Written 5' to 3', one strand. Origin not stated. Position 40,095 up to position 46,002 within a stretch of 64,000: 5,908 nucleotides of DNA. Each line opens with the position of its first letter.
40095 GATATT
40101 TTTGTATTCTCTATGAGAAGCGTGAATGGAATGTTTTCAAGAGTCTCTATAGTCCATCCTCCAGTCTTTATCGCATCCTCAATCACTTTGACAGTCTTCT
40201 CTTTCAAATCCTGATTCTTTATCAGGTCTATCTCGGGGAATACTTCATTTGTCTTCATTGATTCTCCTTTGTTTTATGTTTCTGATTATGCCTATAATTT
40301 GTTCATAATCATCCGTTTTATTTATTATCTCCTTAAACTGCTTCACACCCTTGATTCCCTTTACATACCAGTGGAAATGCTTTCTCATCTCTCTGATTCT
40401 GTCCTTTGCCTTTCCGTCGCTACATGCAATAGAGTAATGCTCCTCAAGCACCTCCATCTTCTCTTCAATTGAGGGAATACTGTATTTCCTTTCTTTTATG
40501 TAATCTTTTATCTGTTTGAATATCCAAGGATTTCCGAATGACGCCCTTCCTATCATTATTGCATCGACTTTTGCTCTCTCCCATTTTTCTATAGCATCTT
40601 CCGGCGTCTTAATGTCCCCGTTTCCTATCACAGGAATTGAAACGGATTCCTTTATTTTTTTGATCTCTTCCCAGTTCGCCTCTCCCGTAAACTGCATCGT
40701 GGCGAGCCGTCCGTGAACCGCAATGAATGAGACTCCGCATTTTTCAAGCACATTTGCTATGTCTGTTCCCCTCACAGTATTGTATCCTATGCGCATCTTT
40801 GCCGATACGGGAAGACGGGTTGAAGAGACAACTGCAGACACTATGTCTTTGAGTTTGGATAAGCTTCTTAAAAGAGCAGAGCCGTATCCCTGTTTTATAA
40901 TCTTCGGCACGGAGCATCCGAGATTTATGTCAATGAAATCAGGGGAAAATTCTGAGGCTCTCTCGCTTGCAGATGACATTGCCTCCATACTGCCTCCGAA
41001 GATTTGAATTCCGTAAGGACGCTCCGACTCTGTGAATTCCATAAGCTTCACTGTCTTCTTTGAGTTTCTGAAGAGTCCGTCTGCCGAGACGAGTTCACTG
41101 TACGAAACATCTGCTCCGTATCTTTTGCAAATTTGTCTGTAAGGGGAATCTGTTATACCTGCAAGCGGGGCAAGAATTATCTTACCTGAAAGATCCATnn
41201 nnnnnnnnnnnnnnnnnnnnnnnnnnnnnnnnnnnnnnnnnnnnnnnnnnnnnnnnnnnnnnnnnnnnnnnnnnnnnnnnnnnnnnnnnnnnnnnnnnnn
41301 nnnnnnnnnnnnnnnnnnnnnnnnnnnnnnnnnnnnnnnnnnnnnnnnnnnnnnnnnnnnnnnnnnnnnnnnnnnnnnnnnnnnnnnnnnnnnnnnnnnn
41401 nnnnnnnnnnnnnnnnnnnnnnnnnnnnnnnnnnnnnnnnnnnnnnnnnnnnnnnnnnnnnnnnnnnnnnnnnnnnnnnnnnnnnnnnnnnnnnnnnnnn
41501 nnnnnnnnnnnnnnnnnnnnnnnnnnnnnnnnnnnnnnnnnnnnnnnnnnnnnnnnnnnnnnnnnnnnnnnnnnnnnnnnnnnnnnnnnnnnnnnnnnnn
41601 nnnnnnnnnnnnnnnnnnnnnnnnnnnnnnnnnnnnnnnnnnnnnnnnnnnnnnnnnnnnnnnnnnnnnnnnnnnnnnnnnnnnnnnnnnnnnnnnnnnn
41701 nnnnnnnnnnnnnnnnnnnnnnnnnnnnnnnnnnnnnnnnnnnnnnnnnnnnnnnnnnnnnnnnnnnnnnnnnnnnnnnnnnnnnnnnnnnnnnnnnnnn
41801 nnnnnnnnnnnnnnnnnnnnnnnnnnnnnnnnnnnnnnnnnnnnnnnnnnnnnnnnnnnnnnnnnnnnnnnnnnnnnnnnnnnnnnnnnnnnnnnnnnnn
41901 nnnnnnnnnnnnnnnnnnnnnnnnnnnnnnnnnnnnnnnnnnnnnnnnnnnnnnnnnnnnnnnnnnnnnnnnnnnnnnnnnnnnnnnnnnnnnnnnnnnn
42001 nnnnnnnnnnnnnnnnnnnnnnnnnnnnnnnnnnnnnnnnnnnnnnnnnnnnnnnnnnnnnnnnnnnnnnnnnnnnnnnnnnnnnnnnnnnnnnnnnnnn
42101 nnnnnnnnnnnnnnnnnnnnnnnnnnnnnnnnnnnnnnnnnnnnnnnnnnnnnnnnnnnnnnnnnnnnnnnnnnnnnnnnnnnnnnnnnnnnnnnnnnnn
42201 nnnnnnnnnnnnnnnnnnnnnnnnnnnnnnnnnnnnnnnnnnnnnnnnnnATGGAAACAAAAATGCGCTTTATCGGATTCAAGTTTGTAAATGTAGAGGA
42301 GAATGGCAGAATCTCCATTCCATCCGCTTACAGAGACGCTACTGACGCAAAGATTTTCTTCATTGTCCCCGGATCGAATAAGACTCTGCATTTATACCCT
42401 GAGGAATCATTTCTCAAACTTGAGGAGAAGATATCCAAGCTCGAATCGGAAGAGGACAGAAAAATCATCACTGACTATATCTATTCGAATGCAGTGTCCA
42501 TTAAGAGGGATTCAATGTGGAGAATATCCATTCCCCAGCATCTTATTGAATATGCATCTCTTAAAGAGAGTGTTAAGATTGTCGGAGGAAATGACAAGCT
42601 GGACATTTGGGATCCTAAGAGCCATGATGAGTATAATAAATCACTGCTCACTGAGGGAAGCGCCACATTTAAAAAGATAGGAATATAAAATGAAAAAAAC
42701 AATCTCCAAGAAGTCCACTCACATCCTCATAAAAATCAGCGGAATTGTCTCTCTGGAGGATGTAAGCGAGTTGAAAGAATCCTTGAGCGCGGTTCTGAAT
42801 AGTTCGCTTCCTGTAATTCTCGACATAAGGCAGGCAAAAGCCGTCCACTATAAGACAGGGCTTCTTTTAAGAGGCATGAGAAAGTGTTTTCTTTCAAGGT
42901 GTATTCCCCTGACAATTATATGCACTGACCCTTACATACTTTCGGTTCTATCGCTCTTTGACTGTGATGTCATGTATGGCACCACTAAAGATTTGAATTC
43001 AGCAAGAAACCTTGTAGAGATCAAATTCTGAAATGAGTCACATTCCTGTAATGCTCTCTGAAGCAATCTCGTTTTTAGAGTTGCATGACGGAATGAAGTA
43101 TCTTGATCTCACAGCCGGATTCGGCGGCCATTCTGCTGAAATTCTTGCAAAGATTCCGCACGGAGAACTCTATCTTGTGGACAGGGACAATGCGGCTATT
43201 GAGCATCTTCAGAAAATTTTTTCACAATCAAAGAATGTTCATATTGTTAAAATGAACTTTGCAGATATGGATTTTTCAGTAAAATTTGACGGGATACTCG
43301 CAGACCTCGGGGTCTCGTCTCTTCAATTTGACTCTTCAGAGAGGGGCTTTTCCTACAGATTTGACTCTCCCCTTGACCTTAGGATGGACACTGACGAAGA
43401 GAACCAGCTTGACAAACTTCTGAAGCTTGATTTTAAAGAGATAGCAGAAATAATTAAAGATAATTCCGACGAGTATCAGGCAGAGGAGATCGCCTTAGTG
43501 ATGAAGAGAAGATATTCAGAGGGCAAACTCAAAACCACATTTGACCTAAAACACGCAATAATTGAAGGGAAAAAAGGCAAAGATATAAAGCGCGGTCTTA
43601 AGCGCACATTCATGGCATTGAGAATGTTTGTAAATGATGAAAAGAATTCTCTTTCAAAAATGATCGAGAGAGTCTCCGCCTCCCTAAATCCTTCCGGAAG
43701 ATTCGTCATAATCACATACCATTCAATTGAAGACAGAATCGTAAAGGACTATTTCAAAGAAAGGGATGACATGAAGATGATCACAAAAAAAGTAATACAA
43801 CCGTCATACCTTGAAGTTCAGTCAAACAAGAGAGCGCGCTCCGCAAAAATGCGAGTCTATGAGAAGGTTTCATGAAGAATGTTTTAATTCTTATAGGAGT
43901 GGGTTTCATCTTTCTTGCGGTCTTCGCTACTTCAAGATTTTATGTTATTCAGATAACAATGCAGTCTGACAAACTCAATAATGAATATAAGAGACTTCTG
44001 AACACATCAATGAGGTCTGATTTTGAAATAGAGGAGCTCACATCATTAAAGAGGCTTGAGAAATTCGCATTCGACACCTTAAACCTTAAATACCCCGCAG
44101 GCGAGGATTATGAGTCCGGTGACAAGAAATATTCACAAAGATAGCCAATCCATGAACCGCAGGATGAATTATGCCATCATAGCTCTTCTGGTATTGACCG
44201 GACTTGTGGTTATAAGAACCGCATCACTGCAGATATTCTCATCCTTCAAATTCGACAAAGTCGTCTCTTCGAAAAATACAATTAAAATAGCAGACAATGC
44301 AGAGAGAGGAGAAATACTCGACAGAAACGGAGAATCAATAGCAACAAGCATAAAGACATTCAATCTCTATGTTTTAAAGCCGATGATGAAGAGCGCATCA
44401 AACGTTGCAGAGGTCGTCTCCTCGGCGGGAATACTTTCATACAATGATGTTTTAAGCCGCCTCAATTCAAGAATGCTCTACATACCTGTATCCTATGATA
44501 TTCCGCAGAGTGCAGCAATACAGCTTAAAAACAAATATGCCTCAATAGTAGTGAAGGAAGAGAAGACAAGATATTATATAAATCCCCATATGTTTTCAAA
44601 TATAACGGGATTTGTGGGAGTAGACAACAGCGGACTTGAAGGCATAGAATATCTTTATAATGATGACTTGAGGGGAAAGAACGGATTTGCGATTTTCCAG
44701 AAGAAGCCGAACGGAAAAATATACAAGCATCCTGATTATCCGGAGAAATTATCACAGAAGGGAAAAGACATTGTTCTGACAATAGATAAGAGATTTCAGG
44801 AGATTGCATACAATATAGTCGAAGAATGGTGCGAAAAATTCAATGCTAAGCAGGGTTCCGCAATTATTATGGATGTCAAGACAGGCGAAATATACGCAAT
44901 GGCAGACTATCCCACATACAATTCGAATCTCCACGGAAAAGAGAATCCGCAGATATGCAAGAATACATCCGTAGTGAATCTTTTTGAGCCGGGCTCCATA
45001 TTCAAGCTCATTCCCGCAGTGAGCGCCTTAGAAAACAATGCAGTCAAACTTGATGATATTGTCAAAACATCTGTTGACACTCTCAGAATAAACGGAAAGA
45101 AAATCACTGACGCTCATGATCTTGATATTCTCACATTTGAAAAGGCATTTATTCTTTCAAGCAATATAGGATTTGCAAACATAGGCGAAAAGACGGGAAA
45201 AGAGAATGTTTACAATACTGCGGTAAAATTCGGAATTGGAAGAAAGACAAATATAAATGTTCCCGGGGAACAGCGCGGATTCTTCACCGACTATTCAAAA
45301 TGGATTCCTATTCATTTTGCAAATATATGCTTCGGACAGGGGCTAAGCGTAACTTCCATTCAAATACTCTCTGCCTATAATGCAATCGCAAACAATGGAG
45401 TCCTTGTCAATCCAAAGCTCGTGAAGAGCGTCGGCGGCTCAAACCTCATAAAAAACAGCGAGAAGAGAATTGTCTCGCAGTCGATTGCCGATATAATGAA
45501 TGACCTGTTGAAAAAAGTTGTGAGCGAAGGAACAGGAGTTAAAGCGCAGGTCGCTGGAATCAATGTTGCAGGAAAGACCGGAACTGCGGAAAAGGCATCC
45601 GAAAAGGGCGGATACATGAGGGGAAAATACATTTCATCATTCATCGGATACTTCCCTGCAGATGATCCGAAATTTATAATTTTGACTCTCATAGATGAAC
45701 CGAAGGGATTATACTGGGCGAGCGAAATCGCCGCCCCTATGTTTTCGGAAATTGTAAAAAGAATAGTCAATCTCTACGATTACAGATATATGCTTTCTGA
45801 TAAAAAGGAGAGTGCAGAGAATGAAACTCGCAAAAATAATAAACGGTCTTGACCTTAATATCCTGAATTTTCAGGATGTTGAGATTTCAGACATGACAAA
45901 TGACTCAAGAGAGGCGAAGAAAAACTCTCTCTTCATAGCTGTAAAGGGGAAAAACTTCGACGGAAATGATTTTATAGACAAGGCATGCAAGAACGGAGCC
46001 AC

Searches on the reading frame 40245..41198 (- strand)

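Call 65: search_protein_families(library=pfam, proteins=[window:40245-41198:-], max_evalue=0.00001)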
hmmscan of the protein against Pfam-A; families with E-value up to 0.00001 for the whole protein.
window:40245-41198:- (317 aa): 2 families
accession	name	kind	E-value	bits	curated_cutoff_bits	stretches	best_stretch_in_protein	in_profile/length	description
PF01207.24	Dus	-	1.4e-76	258.1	20.4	1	8-298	1-295/311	Dihydrouridine synthase (Dus)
PF01180.27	DHO_dh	-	2.2e-07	30.8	27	1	178-236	229-289/291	Dihydroorotate dehydrogenase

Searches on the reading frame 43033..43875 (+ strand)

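Call 65: search_protein_families(library=pfam, proteins=[window:43033-43875:+], max_evalue=0.00001)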
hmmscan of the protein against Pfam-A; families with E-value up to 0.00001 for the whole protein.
window:43033-43875:+ (280 aa): 4 families
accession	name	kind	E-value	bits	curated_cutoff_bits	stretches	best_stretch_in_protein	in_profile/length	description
PF01795.25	Methyltransf_5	-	2.4e-71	241.2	27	1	2-278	3-308/309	MraW methylase family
PF13847.12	Methyltransf_31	-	1.5e-07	31.6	27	1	18-91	2-81/145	Methyltransferase domain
PF05175.20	MTS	-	1.4e-06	28.5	23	0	15-89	27-103/170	Methyltransferase small domain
PF13649.12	Methyltransf_25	-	7.8e-06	26.9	27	0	24-90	2-70/97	Methyltransferase domain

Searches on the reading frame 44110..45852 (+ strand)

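Call 65: search_protein_families(library=pfam, proteins=[window:44110-45852:+], max_evalue=0.00001)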
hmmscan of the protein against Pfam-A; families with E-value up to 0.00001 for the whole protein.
window:44110-45852:+ (580 aa): 2 families
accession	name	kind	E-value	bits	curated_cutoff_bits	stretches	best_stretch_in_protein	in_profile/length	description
PF00905.27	Transpeptidase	-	7e-70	236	22.1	1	249-549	1-298/299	Penicillin binding protein transpeptidase domain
PF03717.20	PBP_dimer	-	2.2e-14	54.7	24.4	1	62-205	2-176/180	Penicillin-binding Protein dimerisation domain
